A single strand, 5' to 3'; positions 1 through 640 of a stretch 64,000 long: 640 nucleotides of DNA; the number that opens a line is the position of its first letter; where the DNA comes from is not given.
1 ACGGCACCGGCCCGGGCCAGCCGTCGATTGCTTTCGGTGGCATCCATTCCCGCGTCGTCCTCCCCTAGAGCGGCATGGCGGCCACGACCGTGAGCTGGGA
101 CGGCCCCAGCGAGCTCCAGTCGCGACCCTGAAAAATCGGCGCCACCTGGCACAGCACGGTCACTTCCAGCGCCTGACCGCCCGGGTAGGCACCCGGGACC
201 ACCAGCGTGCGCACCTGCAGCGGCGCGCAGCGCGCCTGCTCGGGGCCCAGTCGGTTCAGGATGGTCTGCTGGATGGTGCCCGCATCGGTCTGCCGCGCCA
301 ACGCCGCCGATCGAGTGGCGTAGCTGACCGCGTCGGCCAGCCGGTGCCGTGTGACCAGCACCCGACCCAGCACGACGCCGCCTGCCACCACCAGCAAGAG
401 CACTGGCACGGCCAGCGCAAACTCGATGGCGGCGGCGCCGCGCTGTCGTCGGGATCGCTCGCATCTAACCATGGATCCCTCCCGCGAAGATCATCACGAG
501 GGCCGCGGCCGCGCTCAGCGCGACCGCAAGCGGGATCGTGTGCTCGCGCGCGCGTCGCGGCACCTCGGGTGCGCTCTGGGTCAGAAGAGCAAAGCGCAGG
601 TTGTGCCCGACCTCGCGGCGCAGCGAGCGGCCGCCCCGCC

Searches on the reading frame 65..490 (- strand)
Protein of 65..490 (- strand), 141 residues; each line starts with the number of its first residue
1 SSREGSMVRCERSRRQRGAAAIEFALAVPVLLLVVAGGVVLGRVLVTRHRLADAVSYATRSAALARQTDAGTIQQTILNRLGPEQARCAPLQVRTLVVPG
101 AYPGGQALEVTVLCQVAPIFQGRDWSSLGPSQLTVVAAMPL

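Call 91: search_protein_families(library=pfam, proteins=[window:65-490:-], max_evalue=0.001)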
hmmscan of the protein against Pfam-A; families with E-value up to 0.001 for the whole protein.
window:65-490:- (141 aa): 2 families
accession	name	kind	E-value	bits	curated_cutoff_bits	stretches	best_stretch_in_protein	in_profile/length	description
PF07811.17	TadE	-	7.7e-11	42.4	22.9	1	18-60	1-43/43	TadE-like protein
PF13400.11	Tad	-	0.00023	21.9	22.3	1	18-63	1-45/47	Putative Flp pilus-assembly TadE/G-like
